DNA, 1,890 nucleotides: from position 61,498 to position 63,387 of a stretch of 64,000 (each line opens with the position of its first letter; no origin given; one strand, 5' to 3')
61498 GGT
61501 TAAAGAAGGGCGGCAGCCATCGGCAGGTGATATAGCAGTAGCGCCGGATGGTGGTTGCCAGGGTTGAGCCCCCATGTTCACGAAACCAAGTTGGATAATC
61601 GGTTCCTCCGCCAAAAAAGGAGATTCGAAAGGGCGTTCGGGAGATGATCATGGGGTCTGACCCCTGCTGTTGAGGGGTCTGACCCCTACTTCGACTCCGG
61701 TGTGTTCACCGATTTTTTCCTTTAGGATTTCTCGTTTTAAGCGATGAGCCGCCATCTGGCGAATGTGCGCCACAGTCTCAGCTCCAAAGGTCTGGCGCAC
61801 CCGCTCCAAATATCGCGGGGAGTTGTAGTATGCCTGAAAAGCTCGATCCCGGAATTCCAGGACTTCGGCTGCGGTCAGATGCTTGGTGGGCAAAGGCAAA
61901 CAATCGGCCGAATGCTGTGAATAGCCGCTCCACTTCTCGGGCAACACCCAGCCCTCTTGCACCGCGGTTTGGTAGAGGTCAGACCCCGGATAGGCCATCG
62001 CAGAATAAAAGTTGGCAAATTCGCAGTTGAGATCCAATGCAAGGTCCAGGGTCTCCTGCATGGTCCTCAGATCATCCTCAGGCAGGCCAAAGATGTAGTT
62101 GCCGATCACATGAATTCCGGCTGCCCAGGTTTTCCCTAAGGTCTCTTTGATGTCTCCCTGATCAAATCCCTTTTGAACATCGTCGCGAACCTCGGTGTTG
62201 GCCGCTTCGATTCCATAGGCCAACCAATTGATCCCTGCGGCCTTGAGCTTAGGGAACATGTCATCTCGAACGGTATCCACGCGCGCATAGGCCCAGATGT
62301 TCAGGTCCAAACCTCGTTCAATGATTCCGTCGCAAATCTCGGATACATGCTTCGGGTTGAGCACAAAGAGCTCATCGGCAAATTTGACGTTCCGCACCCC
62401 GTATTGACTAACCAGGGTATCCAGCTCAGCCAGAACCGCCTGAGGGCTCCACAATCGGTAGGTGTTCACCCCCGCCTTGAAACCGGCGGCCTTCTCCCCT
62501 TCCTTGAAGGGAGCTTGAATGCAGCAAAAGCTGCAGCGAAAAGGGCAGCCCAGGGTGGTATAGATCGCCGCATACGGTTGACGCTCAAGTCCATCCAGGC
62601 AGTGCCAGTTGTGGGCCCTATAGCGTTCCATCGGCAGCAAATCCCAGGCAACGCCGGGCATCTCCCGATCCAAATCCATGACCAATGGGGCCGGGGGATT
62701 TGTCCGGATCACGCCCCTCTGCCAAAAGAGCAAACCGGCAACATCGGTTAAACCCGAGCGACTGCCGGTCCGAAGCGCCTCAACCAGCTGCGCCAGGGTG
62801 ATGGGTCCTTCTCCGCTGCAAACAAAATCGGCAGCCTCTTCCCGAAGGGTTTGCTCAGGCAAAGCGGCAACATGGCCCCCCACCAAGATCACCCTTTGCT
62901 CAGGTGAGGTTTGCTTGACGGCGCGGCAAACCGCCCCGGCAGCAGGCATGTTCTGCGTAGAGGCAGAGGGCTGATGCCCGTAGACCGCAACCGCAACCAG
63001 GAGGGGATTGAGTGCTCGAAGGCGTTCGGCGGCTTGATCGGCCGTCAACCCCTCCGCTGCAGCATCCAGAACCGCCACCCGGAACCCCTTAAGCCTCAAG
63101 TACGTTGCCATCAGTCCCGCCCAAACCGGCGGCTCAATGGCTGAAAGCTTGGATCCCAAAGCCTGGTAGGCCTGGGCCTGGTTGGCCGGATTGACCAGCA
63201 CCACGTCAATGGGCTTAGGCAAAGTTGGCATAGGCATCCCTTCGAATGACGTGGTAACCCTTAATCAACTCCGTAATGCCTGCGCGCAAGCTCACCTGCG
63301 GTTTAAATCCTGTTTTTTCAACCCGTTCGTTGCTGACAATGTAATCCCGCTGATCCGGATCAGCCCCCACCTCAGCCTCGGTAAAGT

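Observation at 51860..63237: Three cobalamin-type radical SAM enzymes in one glycan operon; Fom3-like logic; one with CX6CX2C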

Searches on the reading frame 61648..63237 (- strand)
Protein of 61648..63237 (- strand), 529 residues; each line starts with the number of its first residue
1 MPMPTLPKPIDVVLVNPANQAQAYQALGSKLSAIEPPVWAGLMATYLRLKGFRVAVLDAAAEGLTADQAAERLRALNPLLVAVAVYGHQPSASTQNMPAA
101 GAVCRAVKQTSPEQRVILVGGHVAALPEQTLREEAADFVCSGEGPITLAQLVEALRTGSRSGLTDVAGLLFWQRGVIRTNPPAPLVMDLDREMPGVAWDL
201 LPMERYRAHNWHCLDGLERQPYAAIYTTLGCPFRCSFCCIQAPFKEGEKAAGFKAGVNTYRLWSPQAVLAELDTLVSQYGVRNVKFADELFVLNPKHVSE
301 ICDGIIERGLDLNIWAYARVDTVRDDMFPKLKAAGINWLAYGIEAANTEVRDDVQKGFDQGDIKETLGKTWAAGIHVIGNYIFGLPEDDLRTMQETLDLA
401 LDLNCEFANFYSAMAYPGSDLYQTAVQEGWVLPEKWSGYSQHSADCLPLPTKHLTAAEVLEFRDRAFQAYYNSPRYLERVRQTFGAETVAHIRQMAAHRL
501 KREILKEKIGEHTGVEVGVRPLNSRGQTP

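Call 5: search_protein_families(library=pfam, proteins=[window:61648-63237:-], max_evalue=0.01)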
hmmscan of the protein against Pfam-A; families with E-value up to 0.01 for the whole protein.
window:61648-63237:- (529 aa): 2 families
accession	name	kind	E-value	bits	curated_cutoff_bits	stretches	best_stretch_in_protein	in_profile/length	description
PF02310.24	B12-binding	-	1.8e-16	60.5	32.1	1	27-151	4-120/121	B12 binding domain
PF04055.27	Radical_SAM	-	1.3e-13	51.9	29.5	1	225-400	1-166/166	Radical SAM superfamily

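Call 6: search_protein_families(library=ncbifam, proteins=[window:61648-63237:-], max_evalue=0.01)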
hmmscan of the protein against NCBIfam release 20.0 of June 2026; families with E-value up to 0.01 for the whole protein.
window:61648-63237:- (529 aa): 25 families
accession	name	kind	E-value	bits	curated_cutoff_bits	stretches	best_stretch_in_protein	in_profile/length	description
TIGR03471.1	HpnJ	equivalog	3.3e-47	161.5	577.6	1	92-482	76-444/472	hopanoid biosynthesis associated radical SAM protein HpnJ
TIGR02026.1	BchE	equivalog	1.6e-43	149.3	481.35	1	23-432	8-394/497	magnesium-protoporphyrin IX monomethyl ester anaerobic oxidative cyclase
NF050148.1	rSAM_ApyD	equivalog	6.5e-33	114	750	1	102-497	92-456/645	RiPP biosynthesis radical SAM protein ApyD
TIGR04072.2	rSAM_ladder_B12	equivalog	2.2e-29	102.4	360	2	223-432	181-379/443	lipid biosynthesis B12-binding/radical SAM protein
NF038361.1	rSAM_Sden_1168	equivalog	1.8e-28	99.4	575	1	104-473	161-517/560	Sden_1168 family B12-binding radical SAM P-methyltransferase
TIGR04295.1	B12_rSAM_oligo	hypoth_equivalog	4.4e-26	91.5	400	1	14-370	4-330/422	TIGR04295 family B12-binding domain-containing radical SAM protein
TIGR04479.1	bcpD_PhpK_rSAM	subfamily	5.9e-22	77.7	600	1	43-400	78-406/504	PhpK family radical SAM P-methyltransferase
TIGR04014.1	B12_SAM_MJ_0865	equivalog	4.9e-21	75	360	1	106-427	60-360/434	methyl-coenzyme M reductase glutamine C-methyltransferase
NF033070.1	rSAM_AprD4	equivalog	6.4e-20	71.5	500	1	199-435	173-400/456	AprD4 family radical SAM diol-dehydratase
TIGR03975.1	rSAM_ocin_1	subfamily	2.4e-19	69.3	281.85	1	96-397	140-424/606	RiPP maturation radical SAM C-methyltransferase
TIGR04367.1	HpnR_B12_rSAM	equivalog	2.9e-19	69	650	1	41-426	26-374/490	hopanoid C-3 methylase HpnR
NF040546.1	rSAM_CUAEP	equivalog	4.4e-17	61.9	500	1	41-394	17-332/468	CUAEP/CCAEP-tail radical SAM (seleno)protein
TIGR04385.1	B12_rSAM_cofa1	equivalog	2.9e-15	56.4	450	1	41-399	24-360/438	B12 lower ligand biosynthesis radical SAM protein BzaD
TIGR04190.1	B12_SAM_Ta0216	equivalog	2.7e-13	49.4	500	1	42-409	42-400/554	TIGR04190 family B12-binding domain/radical SAM domain protein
NF033712.0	B12_rSAM_KedN5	subfamily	2.1e-12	46.1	700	1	96-239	74-212/624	KedN5 family methylcobalamin-dependent radical SAM C-methyltransferase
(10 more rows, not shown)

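Call 14: search_solved_structures(query=window:61648-63237:-, max_evalue=0.01)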
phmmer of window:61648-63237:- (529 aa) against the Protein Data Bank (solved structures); distinct sequences matched with E-value up to 0.01: 3.
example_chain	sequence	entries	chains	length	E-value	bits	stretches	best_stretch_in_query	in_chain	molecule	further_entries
6fd2_B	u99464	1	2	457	5.1e-16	61.7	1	199-444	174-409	Putative apramycin biosynthetic oxidoreductase 4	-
9ccb_A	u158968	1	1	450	3.7e-12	48.9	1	118-421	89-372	Radical SAM core domain-containing protein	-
9n1b_A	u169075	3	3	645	0.0094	17.9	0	137-240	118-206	Radical SAM protein | Radical SAM enzyme CysS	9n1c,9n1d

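Call 30: find_homologous_proteins(query=window:61648-63237:-, max_evalue=1e-10)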
Query window:61648-63237:- (529 aa): 7797 proteins with E <= 1e-10 among 8000 candidates; the best 120 are listed.
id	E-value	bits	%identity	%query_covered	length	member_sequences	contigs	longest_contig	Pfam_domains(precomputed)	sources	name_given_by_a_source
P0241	0.0e+0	1219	100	100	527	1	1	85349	PF04055.28,PF02310.25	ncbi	-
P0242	0.0e+0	1054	89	96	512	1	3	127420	PF04055.28,PF02310.25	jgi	-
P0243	9.7e-245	831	72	95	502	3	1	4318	PF04055.28,PF02310.25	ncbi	-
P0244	7.5e-244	828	70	95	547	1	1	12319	PF04055.28,PF02310.25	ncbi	-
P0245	7.8e-242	822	70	95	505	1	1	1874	PF04055.28,PF02310.25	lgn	-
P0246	1.9e-241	821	70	96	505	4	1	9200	PF04055.28,PF02310.25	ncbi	-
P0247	3.8e-240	816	69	93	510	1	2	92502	PF04055.28,PF02310.25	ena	-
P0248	6.3e-239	812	68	96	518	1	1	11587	PF04055.28,PF02310.25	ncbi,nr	ncbi:MAG: cobalamin B12-binding domain-containing protein [Candidatus Omnitrophica bacterium]|nr:cob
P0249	1.1e-238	811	70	93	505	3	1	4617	PF04055.28,PF02310.25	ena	-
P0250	1.2e-238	811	68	95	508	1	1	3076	PF04055.28,PF02310.25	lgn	-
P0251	1.2e-238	811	69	95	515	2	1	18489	PF04055.28,PF02310.25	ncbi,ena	-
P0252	3.5e-238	810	68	94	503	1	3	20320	PF04055.28,PF02310.25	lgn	-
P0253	3.7e-238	810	-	-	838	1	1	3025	PF07591.16,PF04055.28,PF02310.25,PF14890.12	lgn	-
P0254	3.5e-237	806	67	94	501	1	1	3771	PF04055.28,PF02310.25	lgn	-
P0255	1.2e-236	805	69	94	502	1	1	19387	PF04055.28,PF02310.25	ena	-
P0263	3.9e-235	800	68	93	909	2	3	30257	PF04055.28,PF01041.24,PF02310.25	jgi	-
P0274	1.6e-233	794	69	93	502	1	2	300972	PF04055.28,PF02310.25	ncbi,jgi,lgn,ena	-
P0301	3.1e-231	787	67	94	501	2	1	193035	PF04055.28,PF02310.25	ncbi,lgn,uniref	ncbi:radical SAM protein [Aerosakkonemataceae cyanobacterium BLCC-F154]|uniref:Radical SAM protein n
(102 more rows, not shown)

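Call 31: find_encoding_contigs(protein=P0301, flank=8000, max_places=1)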
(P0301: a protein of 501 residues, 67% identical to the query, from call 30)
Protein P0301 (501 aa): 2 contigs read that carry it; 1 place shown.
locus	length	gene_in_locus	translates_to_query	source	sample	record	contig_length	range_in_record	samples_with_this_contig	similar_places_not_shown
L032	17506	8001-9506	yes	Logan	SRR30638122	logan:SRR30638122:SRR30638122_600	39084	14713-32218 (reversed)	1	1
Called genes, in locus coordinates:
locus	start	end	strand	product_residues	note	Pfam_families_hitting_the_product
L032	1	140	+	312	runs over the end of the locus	PF01073:3Beta_HSD (weak), PF01370:Epimerase, PF02719:Polysacc_synt_2 (faint), PF04321:RmlD_sub_bind, PF05368:NmrA (weak), PF16363:GDP_Man_Dehyd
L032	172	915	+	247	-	PF00483:NTP_transferase, PF12804:NTP_transf_3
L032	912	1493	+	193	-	PF08645:PNK3P (weak), PF13419:HAD_2 (faint), PF00702:Hydrolase (weak), PF13242:Hydrolase_like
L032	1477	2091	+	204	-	PF13580:SIS_2, PF01380:SIS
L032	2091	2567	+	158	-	PF00293:NUDIX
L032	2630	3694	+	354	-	PF00288:GHMP_kinases_N, PF08544:GHMP_kinases_C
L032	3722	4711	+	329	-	PF01370:Epimerase, PF16363:GDP_Man_Dehyd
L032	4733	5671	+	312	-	PF00676:E1_dh, PF02775:TPP_enzyme_C (weak), PF00456:Transketolase_N (weak), PF13292:DXP_synthase_N (weak)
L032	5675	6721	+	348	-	PF02779:Transket_pyr, PF02780:Transketolase_C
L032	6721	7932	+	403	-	PF01041:DegT_DnrJ_EryC1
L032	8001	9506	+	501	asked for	PF02310:B12-binding, PF04055:Radical_SAM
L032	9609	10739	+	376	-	PF13524:Glyco_trans_1_2, PF13692:Glyco_trans_1_4 (weak)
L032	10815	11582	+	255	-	PF00483:NTP_transferase, PF12804:NTP_transf_3 (weak)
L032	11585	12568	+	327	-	PF01370:Epimerase, PF02719:Polysacc_synt_2, PF04321:RmlD_sub_bind, PF05368:NmrA, PF01073:3Beta_HSD, PF07993:NAD_binding_4, PF13460:NAD_binding_10, PF16363:GDP_Man_Dehyd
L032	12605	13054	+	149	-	PF00908:dTDP_sugar_isom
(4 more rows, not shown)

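Call 32: find_encoding_contigs(protein=P0263, flank=8000, max_places=1)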
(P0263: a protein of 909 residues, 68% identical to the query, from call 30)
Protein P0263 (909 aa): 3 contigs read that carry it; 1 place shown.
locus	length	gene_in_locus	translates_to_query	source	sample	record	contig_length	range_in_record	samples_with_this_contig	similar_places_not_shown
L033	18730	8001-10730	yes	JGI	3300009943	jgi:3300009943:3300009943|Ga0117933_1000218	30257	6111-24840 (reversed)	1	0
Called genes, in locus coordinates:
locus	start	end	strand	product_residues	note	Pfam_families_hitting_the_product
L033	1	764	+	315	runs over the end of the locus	-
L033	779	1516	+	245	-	PF00483:NTP_transferase, PF12804:NTP_transf_3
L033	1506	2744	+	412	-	PF00702:Hydrolase, PF08645:PNK3P (faint), PF13344:Hydrolase_6 (faint), PF13419:HAD_2 (faint), PF13242:Hydrolase_like, PF13580:SIS_2, PF01380:SIS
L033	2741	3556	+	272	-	-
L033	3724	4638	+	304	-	-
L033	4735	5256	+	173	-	PF01965:DJ-1_PfpI, PF17124:ThiJ_like (faint)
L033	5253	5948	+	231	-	PF07883:Cupin_2 (faint)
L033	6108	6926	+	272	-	PF00676:E1_dh, PF02775:TPP_enzyme_C (weak)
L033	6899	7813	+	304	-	PF02779:Transket_pyr, PF02780:Transketolase_C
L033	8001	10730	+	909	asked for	PF01041:DegT_DnrJ_EryC1, PF02310:B12-binding, PF04055:Radical_SAM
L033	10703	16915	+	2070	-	PF13524:Glyco_trans_1_2, PF08241:Methyltransf_11, PF08242:Methyltransf_12, PF13489:Methyltransf_23, PF13649:Methyltransf_25, PF13847:Methyltransf_31, PF13439:Glyco_transf_4, PF00534:Glycos_transf_1, +26 more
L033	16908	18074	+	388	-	PF00535:Glycos_transf_2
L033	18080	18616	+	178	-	PF23914:TPR_CcmH_CycH, PF12895:ANAPC3 (weak), PF14559:TPR_19, PF13431:TPR_17 (weak), PF00515:TPR_1 (weak), PF07719:TPR_2 (weak), PF13424:TPR_12, PF13432:TPR_16, +8 more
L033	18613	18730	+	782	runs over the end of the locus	PF23914:TPR_CcmH_CycH (weak), PF13414:TPR_11, PF13371:TPR_9 (weak), PF00515:TPR_1, PF00535:Glycos_transf_2, PF14559:TPR_19 (weak), PF00515:TPR_1 (weak), PF13424:TPR_12, +16 more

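Call 33: find_encoding_contigs(protein=P0274, flank=8000, max_places=1)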
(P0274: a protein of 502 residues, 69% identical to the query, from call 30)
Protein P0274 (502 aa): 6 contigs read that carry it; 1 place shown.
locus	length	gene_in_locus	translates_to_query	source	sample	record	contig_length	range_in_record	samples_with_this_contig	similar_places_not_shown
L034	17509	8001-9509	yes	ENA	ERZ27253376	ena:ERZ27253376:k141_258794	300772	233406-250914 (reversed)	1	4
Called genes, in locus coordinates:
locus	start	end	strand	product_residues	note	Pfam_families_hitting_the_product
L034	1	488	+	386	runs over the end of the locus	PF01041:DegT_DnrJ_EryC1, PF01212:Beta_elim_lyase (weak), PF01053:Cys_Met_Meta_PP (weak)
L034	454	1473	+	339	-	PF00676:E1_dh, PF13292:DXP_synthase_N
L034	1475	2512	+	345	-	PF02779:Transket_pyr, PF02780:Transketolase_C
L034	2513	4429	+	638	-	PF13231:PMT_2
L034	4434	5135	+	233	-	PF13489:Methyltransf_23, PF07021:MetW, PF13847:Methyltransf_31 (weak), PF08241:Methyltransf_11, PF08242:Methyltransf_12 (weak), PF13649:Methyltransf_25 (weak)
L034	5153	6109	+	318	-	PF01040:UbiA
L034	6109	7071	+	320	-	PF01370:Epimerase, PF16363:GDP_Man_Dehyd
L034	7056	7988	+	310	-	PF01073:3Beta_HSD, PF01370:Epimerase, PF02719:Polysacc_synt_2 (weak), PF04321:RmlD_sub_bind, PF05368:NmrA (weak), PF16363:GDP_Man_Dehyd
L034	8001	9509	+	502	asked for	PF02310:B12-binding, PF04055:Radical_SAM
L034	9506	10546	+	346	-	PF00288:GHMP_kinases_N, PF08544:GHMP_kinases_C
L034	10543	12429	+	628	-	PF00664:ABC_membrane (weak), PF02463:SMC_N (faint), PF00005:ABC_tran, PF09818:ABC_ATPase (faint)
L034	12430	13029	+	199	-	PF13580:SIS_2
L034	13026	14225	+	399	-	PF00483:NTP_transferase, PF12804:NTP_transf_3, PF00702:Hydrolase, PF08645:PNK3P, PF13242:Hydrolase_like, PF13419:HAD_2 (weak)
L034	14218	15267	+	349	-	PF01073:3Beta_HSD (weak), PF01370:Epimerase, PF04321:RmlD_sub_bind, PF16363:GDP_Man_Dehyd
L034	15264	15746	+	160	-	PF00908:dTDP_sugar_isom, PF14667:Polysacc_synt_C (weak)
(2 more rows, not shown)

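Call 37: find_encoding_contigs(protein=P0242, flank=10000, max_places=1)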
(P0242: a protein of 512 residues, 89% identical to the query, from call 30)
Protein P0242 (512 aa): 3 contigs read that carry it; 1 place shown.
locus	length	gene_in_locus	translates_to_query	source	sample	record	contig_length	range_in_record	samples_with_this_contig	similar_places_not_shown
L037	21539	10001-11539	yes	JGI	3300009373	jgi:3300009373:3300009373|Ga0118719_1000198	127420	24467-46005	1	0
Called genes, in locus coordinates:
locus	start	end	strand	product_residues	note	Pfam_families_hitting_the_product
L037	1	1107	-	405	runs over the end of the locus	PF01266:DAO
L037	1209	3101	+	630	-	PF01370:Epimerase, PF16363:GDP_Man_Dehyd, PF14528:LAGLIDADG_3 (weak), PF01370:Epimerase, PF16363:GDP_Man_Dehyd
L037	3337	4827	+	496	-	PF12802:MarR_2 (faint), PF13412:HTH_24, PF22674:C2185-like_N (faint), PF00483:NTP_transferase, PF12804:NTP_transf_3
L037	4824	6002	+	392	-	PF01041:DegT_DnrJ_EryC1, PF01212:Beta_elim_lyase (weak)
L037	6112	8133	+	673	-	PF00676:E1_dh, PF13292:DXP_synthase_N (weak), PF02779:Transket_pyr, PF02780:Transketolase_C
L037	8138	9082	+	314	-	PF01370:Epimerase, PF04321:RmlD_sub_bind, PF16363:GDP_Man_Dehyd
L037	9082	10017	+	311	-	PF01073:3Beta_HSD, PF01370:Epimerase, PF02719:Polysacc_synt_2 (weak), PF04321:RmlD_sub_bind, PF05368:NmrA (weak), PF16363:GDP_Man_Dehyd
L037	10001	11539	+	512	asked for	PF02310:B12-binding, PF04055:Radical_SAM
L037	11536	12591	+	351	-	PF00288:GHMP_kinases_N, PF08544:GHMP_kinases_C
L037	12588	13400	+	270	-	PF00535:Glycos_transf_2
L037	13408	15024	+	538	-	PF02310:B12-binding, PF04055:Radical_SAM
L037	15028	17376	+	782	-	-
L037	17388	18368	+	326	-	PF00106:adh_short (weak), PF01073:3Beta_HSD, PF01370:Epimerase, PF02719:Polysacc_synt_2, PF04321:RmlD_sub_bind, PF05368:NmrA, PF16363:GDP_Man_Dehyd, PF13460:NAD_binding_10, +2 more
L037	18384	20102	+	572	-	PF02310:B12-binding, PF04055:Radical_SAM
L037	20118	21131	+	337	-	PF01408:GFO_IDH_MocA, PF22725:GFO_IDH_MocA_C3, PF02894:GFO_IDH_MocA_C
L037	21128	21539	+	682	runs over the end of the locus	PF02348:CTP_transf_3, PF12804:NTP_transf_3, PF00202:Aminotran_3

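Call 65: search_solved_structures(query=A3, max_evalue=0.00001)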
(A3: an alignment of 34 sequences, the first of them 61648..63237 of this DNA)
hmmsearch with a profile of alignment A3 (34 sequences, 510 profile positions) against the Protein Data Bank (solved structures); distinct sequences matched with E-value up to 0.00001: 6.
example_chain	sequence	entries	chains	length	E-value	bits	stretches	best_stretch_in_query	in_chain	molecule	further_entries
6fd2_B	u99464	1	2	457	3.7e-20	75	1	192-431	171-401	Putative apramycin biosynthetic oxidoreductase 4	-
9ccb_A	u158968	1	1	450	7.2e-14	54.2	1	314-409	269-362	Radical SAM core domain-containing protein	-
5ul2_A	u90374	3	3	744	5.4e-09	38.2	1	38-394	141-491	OxsB protein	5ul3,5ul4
6wte_A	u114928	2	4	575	3.9e-07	32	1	37-404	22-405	B12-binding domain-containing protein | Tryptophan-C2-methyltransferase containing B12-binding domain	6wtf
9n1b_A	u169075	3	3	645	7.1e-07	31.2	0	75-236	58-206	Radical SAM protein | Radical SAM enzyme CysS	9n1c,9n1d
1olt_A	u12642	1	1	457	5.3e-06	28.3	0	319-402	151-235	OXYGEN-INDEPENDENT COPROPORPHYRINOGEN III OXIDASE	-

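Call 80: predict_structure(alignment_id=A3)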
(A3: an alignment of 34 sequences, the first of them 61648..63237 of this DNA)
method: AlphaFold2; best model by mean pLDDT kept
length: 529 residues; sequences in the alignment: 34
mean_pLDDT: 80.3   pTM: 0.84
mean pLDDT of the five models: 80.3, 78.6, 77.4, 77.1, 69.7
residues with pLDDT >= 90: 211; 70-90: 187; 50-70: 91; < 50: 40
segments of 3 or more residues with pLDDT < 50: 1-5, 26-28, 88-94, 508-529
pLDDT, mean of each block of 10 residues (from residue 1): 56 85 51 74 96 94 91 96 71 63 94 94 82 92 91 87 91 93 90 94 79 54 83 59 69 71 93 95 80 81 97 87 88 93 81 65 91 93 88 95 91 74 78 69 67 85 90 94 86 76 51 32 33
secondary structure, 60 per line:
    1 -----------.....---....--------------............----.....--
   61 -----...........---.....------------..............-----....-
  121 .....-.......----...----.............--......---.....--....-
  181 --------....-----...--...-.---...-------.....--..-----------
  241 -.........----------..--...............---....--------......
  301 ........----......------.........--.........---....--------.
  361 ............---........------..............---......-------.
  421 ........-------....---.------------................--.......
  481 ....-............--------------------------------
elements in order: E12-16 H38-49 E54-58 H66-76 E80-84 H97-110 E116-119 H121-125 H127-133 E138-140 H145-157 H160-165 E169-173 E176-179 H189-192 E221-225 H242-250 H265-279 E283-286 H295-308 E313-318 H325-333 E336-344 H348-351 H360-372 E376-383 H390-403 E407-412 H420-428 H436-439 H456-471 H474-484 H486-497

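Call 82: fold_search(model_id=the predicted structure, library=pdb)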
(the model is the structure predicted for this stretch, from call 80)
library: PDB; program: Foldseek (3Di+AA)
matches with E <= 10: 1817; with E <= 0.001: 112
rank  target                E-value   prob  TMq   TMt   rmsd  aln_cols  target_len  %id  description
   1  6wte_A                3.3e-22  1.00  0.63  0.59   7.0       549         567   17  Structure of radical S-adenosylmethionine methyltransferase, TsrM, from Kitasatospora setae with cobalamin and [4Fe-4S (released 2020-12-23)
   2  6fd2_A                9.4e-22  1.00  0.67  0.77   6.8       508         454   18  Radical SAM 1,2-diol dehydratase AprD4 in complex with its substrate paromamine (released 2018-01-17)
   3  6wtf_A                1.2e-21  1.00  0.63  0.62   6.7       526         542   17  Structure of radical S-adenosylmethionine methyltransferase, TsrM, from Kitasatospora setae with tryptophan substrate  (released 2020-12-23)
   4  6wte_B                1.3e-21  1.00  0.63  0.63   7.0       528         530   17  Structure of radical S-adenosylmethionine methyltransferase, TsrM, from Kitasatospora setae with cobalamin and [4Fe-4S (released 2020-12-23)
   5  6fd2_B                2.6e-21  1.00  0.66  0.76   5.9       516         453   18  Radical SAM 1,2-diol dehydratase AprD4 in complex with its substrate paromamine (released 2018-01-17)
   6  6wtf_B                4.3e-21  1.00  0.62  0.61   6.8       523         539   17  Structure of radical S-adenosylmethionine methyltransferase, TsrM, from Kitasatospora setae with tryptophan substrate  (released 2020-12-23)
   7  9ccb                  2.8e-20  1.00  0.55  0.68   9.3       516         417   18  X-ray crystal structure of methyl-coenzyme M reductase glutamine methylase (MgmA) from Methanothermobacter marburgensis  (released 2025-01-01)
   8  5ul4                  2.1e-19  1.00  0.66  0.49   5.6       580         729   16  Structure of Cobalamin-dependent S-adenosylmethionine radical enzyme OxsB with aqua-cobalamin and S-adenosylmethionine b (released 2017-04-19)
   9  5ul3                  2.1e-19  1.00  0.59  0.44  11.8       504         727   18  Structure of Cobalamin-dependent S-adenosylmethionine radical enzyme OxsB with aqua-cobalamin bound (released 2017-04-19)
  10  5ul2                  1.4e-17  1.00  0.64  0.48   6.4       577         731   16  Structure of Apo, SeMet-labeled Cobalamin-dependent S-adenosylmethionine radical enzyme OxsB (released 2017-04-19)
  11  9n1c                  2.2e-17  1.00  0.61  0.52   5.8       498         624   17  Crystal structure of CysS from Corallococcus sp. CA054B with 5'-deoxyadenosine, methionine, and pantetheinylated 3-ethox (released 2026-01-28)
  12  9n1b                  3.0e-17  1.00  0.63  0.54   4.4       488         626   16  Crystal structure of CysS from Corallococcus sp. CA054B with 5'-deoxyadenosine, methionine, and pantetheinylated 3-metho (released 2026-01-28)
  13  9n1d                  1.9e-16  1.00  0.66  0.56   5.7       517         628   15  Crystal structure of CysS from Corallococcus sp. CA054B with 5'-deoxyadenosine and methionine bound (released 2026-01-28)
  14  7kdy_A                2.2e-16  1.00  0.63  0.51   7.0       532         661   16  Crystal structure of Streptomyces tokunonesis TokK with hydroxycobalamin, 5'-deoxyadenosine, methionine, and (2R)-pant (released 2022-01-12)
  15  7kdx_B                6.2e-16  1.00  0.62  0.51   7.1       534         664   17  Crystal structure of Streptomyces tokunonesis TokK with hydroxycobalamin, 5'-deoxyadenosine, and methionine (released 2022-01-12)
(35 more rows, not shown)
